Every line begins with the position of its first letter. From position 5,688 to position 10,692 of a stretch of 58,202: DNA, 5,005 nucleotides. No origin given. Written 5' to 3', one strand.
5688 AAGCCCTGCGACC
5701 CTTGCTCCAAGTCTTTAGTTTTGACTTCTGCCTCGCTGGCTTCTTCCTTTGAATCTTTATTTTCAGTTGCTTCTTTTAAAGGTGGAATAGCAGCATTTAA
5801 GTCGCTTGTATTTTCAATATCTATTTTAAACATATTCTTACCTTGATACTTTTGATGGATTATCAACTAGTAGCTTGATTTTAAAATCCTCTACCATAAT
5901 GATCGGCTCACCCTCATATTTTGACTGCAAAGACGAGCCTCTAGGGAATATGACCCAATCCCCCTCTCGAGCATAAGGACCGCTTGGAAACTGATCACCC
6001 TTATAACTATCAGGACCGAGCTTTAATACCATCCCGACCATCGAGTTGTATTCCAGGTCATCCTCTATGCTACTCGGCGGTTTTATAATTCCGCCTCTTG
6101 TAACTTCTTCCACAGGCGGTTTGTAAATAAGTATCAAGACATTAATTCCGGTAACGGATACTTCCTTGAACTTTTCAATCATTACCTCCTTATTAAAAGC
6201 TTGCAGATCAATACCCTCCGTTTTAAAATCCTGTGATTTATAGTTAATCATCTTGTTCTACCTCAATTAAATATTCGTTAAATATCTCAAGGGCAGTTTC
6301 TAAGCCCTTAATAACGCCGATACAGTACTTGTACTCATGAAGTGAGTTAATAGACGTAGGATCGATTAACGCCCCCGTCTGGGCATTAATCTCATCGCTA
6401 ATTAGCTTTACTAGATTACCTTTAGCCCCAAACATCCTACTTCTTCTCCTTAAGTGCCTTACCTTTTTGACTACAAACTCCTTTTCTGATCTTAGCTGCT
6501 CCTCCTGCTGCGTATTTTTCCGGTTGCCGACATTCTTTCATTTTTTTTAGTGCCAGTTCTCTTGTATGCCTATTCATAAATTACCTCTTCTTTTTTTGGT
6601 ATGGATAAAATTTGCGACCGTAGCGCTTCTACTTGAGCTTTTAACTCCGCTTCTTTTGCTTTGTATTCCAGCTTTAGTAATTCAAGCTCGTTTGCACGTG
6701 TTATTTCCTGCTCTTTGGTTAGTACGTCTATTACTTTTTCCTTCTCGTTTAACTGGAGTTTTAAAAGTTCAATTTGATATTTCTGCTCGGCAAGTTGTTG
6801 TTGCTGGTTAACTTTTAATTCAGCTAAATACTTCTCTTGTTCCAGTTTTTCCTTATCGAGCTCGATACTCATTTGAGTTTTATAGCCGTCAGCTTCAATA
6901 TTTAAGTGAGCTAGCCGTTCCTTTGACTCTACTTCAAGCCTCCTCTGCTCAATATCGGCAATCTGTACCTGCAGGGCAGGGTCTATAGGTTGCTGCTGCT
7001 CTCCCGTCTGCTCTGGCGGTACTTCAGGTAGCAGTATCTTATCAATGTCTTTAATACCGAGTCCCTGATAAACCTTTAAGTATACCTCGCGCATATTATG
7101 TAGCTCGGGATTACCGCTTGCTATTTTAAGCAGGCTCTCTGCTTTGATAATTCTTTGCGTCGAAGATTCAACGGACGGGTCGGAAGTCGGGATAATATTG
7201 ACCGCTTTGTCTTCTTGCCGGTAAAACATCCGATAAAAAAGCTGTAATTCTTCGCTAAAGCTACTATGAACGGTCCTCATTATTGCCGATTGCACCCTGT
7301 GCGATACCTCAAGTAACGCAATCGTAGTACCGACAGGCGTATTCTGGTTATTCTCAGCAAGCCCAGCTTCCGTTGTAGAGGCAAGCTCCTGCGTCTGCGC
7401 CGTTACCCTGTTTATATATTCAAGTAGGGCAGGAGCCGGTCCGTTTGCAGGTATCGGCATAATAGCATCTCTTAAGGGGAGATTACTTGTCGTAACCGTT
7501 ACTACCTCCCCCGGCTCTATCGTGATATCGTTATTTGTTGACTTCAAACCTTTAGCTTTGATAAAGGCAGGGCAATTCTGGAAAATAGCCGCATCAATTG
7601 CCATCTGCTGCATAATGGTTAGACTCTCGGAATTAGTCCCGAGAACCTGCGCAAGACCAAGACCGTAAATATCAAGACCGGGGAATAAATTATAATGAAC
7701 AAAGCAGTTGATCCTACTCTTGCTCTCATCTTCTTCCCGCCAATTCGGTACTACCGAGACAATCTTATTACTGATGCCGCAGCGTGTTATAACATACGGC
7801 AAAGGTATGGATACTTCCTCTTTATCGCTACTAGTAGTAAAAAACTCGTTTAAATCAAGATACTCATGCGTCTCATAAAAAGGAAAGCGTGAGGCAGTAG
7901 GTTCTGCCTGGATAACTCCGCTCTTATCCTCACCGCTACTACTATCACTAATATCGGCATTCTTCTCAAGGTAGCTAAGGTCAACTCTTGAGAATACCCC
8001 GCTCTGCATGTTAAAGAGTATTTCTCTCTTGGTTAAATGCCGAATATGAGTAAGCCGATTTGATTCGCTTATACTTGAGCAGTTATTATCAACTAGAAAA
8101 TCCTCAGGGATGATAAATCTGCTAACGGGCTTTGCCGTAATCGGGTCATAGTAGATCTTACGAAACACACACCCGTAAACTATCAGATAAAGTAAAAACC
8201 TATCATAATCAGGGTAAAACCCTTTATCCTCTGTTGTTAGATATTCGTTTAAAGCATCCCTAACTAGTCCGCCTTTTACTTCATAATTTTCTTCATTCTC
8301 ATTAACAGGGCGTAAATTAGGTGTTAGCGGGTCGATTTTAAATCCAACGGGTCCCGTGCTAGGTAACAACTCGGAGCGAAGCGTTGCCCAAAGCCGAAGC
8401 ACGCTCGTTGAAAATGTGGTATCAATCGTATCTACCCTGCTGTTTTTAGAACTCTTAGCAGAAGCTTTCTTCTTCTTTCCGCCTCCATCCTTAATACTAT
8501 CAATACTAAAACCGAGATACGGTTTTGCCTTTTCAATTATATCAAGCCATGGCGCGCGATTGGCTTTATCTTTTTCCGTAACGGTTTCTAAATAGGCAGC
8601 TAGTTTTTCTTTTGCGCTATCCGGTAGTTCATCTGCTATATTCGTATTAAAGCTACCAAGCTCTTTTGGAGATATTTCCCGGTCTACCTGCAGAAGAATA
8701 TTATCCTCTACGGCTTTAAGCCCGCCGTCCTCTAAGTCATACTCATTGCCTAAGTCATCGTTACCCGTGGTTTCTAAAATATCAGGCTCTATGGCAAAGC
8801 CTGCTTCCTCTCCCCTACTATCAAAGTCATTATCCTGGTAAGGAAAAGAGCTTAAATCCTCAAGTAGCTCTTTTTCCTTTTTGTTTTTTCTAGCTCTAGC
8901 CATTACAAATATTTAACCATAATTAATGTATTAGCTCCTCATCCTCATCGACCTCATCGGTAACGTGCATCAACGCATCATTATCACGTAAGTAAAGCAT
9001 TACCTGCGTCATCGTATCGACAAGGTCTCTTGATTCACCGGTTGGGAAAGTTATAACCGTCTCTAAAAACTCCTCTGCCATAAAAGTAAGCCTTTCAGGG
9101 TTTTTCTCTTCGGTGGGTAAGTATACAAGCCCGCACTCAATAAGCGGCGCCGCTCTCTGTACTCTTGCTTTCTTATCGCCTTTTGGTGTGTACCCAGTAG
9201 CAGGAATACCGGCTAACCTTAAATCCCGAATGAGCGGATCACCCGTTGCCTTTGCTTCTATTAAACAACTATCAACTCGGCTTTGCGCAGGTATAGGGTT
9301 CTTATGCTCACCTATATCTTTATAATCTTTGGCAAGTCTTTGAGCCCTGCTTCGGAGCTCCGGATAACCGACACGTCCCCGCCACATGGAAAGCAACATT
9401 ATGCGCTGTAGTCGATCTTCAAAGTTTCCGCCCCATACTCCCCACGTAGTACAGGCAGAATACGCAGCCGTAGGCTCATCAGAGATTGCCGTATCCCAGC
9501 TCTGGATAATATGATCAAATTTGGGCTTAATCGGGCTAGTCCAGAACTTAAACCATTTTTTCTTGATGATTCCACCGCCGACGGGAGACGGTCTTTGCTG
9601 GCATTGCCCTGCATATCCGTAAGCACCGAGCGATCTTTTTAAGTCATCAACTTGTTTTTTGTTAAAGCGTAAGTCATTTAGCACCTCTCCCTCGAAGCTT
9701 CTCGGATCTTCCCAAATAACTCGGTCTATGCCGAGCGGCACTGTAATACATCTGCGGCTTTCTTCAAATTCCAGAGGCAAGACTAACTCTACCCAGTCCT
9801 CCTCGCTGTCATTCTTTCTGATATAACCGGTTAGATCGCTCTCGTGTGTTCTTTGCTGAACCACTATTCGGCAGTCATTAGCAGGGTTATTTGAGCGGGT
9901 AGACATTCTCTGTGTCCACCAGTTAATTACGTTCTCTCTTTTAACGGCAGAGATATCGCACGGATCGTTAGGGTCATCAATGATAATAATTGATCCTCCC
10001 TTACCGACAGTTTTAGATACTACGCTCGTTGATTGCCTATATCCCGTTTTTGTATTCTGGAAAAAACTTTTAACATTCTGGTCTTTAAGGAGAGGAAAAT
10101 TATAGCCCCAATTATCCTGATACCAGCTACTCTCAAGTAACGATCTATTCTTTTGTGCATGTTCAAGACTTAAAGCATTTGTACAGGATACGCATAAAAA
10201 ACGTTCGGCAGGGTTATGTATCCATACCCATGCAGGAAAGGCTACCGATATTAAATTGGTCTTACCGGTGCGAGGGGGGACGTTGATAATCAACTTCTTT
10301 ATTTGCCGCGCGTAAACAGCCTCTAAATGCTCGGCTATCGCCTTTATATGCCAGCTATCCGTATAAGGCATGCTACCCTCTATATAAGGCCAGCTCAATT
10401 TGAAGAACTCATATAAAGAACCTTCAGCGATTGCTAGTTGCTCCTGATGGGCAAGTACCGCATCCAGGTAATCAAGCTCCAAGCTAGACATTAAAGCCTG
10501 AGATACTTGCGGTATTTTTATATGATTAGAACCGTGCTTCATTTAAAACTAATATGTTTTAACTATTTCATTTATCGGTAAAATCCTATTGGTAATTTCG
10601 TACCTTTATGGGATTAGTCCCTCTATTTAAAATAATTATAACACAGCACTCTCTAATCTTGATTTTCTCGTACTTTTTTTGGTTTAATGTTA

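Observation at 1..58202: The window closes on itself: a complete ~58.08-kb phage-plasmid-like replicon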

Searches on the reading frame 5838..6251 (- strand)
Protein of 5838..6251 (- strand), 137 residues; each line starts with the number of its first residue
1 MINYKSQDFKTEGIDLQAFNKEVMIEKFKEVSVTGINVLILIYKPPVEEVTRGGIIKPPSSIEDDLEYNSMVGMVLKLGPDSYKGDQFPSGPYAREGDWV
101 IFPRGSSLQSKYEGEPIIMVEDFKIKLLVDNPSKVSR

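Call 18: search_protein_families(library=pfam, max_evalue=0.01, proteins=[window:5838-6251:-])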
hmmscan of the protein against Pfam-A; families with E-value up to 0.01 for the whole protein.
window:5838-6251:- (137 aa): 1 family
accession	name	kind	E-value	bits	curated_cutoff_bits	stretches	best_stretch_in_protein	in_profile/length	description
PF00166.26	Cpn10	-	7.7e-05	23.1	21.1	1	40-122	9-86/93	Chaperonin 10 Kd subunit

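Call 20: search_protein_families(library=phrogs, max_evalue=0.001, proteins=[window:5838-6251:-])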
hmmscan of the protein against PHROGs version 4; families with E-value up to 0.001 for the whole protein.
window:5838-6251:- (137 aa): 1 family
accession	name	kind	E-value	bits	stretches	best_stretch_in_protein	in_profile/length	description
phrog_3188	-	other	2.5e-10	41.1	1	37-124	7-89/96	co-chaperonin GroES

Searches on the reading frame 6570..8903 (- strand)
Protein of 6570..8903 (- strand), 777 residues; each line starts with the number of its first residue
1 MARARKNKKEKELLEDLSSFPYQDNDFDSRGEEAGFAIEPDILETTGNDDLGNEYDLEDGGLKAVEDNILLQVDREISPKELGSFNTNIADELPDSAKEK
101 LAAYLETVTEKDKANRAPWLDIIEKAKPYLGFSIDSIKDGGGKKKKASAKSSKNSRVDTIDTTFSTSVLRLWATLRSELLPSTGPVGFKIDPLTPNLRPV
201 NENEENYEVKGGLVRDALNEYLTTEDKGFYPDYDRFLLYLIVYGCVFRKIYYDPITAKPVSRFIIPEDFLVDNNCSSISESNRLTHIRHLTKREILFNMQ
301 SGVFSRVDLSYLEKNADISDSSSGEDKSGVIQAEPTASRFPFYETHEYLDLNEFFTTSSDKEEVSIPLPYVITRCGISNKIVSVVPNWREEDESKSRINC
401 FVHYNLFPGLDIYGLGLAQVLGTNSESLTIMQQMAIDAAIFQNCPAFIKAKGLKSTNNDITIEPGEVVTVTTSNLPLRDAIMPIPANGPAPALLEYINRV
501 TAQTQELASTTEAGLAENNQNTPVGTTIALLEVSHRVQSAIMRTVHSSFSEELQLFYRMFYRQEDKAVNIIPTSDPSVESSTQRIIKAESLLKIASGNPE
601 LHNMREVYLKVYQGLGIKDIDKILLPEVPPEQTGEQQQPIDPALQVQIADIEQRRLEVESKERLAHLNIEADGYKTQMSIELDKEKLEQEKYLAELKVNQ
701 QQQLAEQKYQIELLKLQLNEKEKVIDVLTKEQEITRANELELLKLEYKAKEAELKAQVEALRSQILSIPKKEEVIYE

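Call 18: search_protein_families(library=pfam, max_evalue=0.01, proteins=[window:6570-8903:-])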
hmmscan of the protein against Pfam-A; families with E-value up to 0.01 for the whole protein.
window:6570-8903:- (777 aa): 0 families

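Call 20: search_protein_families(library=phrogs, max_evalue=0.001, proteins=[window:6570-8903:-])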
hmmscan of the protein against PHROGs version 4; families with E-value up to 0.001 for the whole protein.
window:6570-8903:- (777 aa): 2 families
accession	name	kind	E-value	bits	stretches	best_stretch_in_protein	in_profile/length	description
phrog_1216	-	head and packaging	6.5e-21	75.5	2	244-522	197-467/714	portal protein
phrog_332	-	connector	2e-12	47.3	1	99-564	8-430/560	head-tail adaptor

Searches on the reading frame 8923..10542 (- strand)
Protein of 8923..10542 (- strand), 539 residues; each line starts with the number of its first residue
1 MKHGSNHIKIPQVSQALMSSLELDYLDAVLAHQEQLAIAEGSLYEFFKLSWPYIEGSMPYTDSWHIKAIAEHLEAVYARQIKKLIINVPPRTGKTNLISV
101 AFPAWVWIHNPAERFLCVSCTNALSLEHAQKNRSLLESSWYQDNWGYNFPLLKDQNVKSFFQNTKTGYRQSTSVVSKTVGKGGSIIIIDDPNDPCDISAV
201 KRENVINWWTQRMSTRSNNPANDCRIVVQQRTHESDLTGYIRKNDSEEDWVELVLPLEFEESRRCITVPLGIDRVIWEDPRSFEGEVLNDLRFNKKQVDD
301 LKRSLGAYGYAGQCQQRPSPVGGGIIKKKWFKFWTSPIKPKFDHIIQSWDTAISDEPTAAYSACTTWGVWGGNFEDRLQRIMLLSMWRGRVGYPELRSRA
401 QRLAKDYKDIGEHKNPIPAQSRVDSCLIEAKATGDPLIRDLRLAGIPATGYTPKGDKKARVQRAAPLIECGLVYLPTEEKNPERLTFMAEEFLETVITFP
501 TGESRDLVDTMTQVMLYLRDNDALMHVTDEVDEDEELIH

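Call 18: search_protein_families(library=pfam, max_evalue=0.01, proteins=[window:8923-10542:-])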
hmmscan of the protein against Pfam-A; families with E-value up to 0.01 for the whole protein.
window:8923-10542:- (539 aa): 0 families

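Call 20: search_protein_families(library=phrogs, max_evalue=0.001, proteins=[window:8923-10542:-])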
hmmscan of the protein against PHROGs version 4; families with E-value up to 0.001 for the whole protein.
window:8923-10542:- (539 aa): 4 families
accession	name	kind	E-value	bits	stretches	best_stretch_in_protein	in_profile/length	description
phrog_38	-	head and packaging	1.7e-75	256.2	1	30-525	266-710/760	terminase large subunit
phrog_4758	-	head and packaging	5.4e-44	151.3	1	33-258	10-236/243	terminase large subunit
phrog_5573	-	head and packaging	1.5e-31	110.7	1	284-515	23-231/250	terminase large subunit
phrog_30251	-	head and packaging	0.00046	19.5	1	68-244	42-224/799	terminase large subunit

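Call 30: search_dna_similar(query=window:8923-10542:-, collection=phages, mode=protein, max_rows=25)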
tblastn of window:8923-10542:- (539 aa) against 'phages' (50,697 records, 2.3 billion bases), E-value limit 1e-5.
Records with a match: 1329; places in all: 1332; records where one place covers at least 80% of the query: 981.
Best place of each record, by identity: <60% 1329.
By first word of the organism name: Klebsiella 440; Escherichia 199; Microbacterium 81; Vibrio 75; Acinetobacter 51; Helicobacter 41; Bacteriophage 39; Aeromonas 27; Erwinia 26; Shigella 25; and 63 more.
By host as written in the record: Klebsiella pneumoniae 192; - 182; Escherichia coli 43; Escherichia coli DSM 12242 43; Helicobacter pylori 30; Microbacterium paraoxydans NWU1 27; Microbacterium foliorum NRRL B-24224 27; Acinetobacter baumannii 20; and 358 more.
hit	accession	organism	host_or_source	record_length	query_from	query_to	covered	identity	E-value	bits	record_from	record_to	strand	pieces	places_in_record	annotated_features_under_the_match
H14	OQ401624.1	Roseobacter phage CRP-902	Roseobacter sp. FZCC0083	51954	11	534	97%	39.5%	1e-94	322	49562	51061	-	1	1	terminase large subunit | terminase small subunit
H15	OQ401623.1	Roseobacter phage CRP-901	Roseobacter sp. FZCC0083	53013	16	534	96%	38.9%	4e-94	320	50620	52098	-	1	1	terminase large subunit | terminase small subunit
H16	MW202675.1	Caudoviricetes sp.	Manatee Spring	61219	40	536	92%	31.7%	1e-58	216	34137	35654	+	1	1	terminase large subunit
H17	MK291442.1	Paracoccus phage vB_PkoS_Pkon1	Paracoccus kondratievae NCIMB 13773T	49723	42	509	87%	33.6%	6e-53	199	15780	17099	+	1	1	terminase large subunit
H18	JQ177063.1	Aeromonas phage vB_AsaM-56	Aeromonas salmonicida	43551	42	518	88%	32.2%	6e-53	199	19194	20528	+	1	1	putative TerL large-subunit terminase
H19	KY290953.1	Aeromonas phage 51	Aeromonas salmonicida HER1108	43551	42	518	88%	32.2%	6e-53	199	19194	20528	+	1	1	terminase large subunit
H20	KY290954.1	Aeromonas phage 56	Aeromonas salmonicida HER1084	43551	42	518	88%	32.2%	6e-53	199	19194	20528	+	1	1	terminase large subunit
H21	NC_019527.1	Aeromonas phage vB_AsaM-56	Aeromonas salmonicida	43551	42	518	88%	32.2%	6e-53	199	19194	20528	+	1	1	terminase large subunit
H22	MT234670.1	Pseudanabaena phage PA-SR01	Pseudanabaena sp. KCZY-C8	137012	18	535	96%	28.6%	3e-38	156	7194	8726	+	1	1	terminase large subunit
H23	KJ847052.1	Idiomarinaceae phage 1N2-2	Idiomarinaceae bacterium N2-2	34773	34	518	90%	30.3%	4e-41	165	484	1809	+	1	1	putative large terminase | putative small terminase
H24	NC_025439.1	Idiomarinaceae phage 1N2-2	Idiomarinaceae bacterium N2-2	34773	34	518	90%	30.3%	4e-41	165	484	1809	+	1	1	terminase large subunit | terminase small subunit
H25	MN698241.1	Pelagibacter phage HTVC027P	Candidatus Pelagibacter sp. HTCC1062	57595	26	529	94%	29.2%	4e-40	162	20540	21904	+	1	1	terminase large subunit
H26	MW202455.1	Caudoviricetes sp.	Manatee Spring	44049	39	476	81%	33.5%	2e-48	186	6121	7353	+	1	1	large terminase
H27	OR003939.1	Phage DSL-LC04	Gammaproteobacteria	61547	42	533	91%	29.7%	2e-38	156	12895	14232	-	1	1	terminase large subunit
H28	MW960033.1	Rhizobium phage RHph_X3_2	Sinorhizobium americanum X3_2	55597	42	518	88%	30.5%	4e-42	167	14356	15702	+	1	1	terminase large subunit protein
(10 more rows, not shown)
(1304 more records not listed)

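Call 31: find_related_loci(query=window:8923-10542:-, collection=genome_contigs, flank=10000)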
Query window:8923-10542:- (539 aa) in genome_contigs; peptide patterns used: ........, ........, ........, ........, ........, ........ (x = any residue, [..] = any of these).
63 stretches matched a pattern; 2 encode a relative of the query (tblastn E <= 1e-3); 2 distinct loci.
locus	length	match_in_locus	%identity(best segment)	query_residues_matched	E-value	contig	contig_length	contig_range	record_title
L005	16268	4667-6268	84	1-535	0e+0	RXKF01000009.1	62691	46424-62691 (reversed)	MAG: Rickettsiales bacterium isolate AWTP1-34 sample_33_scaffold_64, whole genome shotgun sequence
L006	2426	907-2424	84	1-506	0e+0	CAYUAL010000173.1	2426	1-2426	MAG TPA_asm: uncultured Alphaproteobacteria bacterium isolate SRP342105_co2_142 genome assembly, contig: NODE_65926_leng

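Call 58: find_homologous_proteins(query=window:8923-10542:-, max_evalue=1e-20)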
Query window:8923-10542:- (539 aa): 2899 proteins with E <= 1e-20 among 8000 candidates; the best 120 are listed.
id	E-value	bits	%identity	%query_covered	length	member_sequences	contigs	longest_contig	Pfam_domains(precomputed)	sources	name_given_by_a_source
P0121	0.0e+0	1265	100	100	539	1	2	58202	-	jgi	-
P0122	0.0e+0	1237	98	100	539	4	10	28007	-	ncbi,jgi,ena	jgi:predicted phage terminase large subunit-like protein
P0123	0.0e+0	1119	89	99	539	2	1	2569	-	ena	-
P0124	0.0e+0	1109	88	99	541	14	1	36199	-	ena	-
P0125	0.0e+0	1096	88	98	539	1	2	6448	-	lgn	-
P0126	0.0e+0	1033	84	96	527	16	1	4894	-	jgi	-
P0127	0.0e+0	1030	82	100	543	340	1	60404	-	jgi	jgi:predicted phage terminase large subunit-like protein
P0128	0.0e+0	1015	81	99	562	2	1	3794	-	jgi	jgi:predicted phage terminase large subunit-like protein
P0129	9.5e-292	986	78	97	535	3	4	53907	-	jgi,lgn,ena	jgi:predicted phage terminase large subunit-like protein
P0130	8.9e-277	937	74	98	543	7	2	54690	-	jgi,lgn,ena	jgi:predicted phage terminase large subunit-like protein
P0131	1.1e-262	890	74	95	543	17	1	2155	-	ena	-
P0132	2.7e-245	833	72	92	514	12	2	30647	-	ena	-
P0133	6.0e-229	779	67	92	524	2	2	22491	-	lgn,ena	-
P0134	1.3e-221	755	81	73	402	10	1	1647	-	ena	-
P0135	3.5e-214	730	61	96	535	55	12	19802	-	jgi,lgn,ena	-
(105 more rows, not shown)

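Call 76: find_encoding_contigs(protein=P0127, flank=10000, max_places=4)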
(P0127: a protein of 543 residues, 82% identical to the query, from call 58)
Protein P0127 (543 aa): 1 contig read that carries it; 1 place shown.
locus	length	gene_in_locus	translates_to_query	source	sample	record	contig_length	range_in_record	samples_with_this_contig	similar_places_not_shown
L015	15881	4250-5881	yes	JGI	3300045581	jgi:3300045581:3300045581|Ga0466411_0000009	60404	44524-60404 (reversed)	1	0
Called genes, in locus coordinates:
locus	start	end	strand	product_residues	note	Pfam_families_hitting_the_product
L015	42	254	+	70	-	-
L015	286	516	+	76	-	-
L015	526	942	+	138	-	-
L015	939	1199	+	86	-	-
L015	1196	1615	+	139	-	-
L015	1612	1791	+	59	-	-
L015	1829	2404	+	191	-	-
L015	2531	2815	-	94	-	PF00216:Bac_DNA_binding, PF18291:HU-HIG (weak)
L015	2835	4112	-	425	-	PF13609:Porin_4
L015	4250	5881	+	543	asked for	-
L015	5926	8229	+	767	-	-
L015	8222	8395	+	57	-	-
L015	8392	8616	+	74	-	-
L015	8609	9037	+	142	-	PF00166:Cpn10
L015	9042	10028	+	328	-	-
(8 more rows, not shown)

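Call 88: find_related_loci(query=window:8923-10542:-, collection=viral_contigs, flank=10000)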
Query window:8923-10542:- (539 aa) in viral_contigs; peptide patterns used: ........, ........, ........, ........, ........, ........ (x = any residue, [..] = any of these).
65 stretches matched a pattern; 65 encode a relative of the query (tblastn E <= 1e-3); 63 distinct loci.
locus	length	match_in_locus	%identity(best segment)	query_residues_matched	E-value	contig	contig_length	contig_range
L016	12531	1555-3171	98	1-539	0e+0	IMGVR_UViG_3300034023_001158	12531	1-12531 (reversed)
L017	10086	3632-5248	98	1-539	0e+0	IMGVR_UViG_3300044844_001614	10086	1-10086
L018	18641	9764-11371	88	1-536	0e+0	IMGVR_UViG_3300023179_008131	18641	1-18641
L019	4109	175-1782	84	1-537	0e+0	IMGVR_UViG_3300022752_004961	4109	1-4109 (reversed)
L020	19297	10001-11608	84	1-537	0e+0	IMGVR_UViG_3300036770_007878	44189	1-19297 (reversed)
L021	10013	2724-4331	83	1-537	0e+0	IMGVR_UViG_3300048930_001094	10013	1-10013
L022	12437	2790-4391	84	1-535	0e+0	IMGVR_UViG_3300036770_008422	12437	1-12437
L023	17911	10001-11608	84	1-537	0e+0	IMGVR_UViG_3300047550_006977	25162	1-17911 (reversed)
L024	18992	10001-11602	84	1-535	0e+0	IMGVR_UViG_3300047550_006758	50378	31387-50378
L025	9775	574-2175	84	1-535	0e+0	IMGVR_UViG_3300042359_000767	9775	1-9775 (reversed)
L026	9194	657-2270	83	1-539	0e+0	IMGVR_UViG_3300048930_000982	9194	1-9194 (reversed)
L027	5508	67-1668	83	1-535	0e+0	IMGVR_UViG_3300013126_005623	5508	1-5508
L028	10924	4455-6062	82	1-537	0e+0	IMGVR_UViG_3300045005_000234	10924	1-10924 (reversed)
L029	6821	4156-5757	83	1-535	0e+0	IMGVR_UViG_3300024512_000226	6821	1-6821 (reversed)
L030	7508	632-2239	82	1-537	0e+0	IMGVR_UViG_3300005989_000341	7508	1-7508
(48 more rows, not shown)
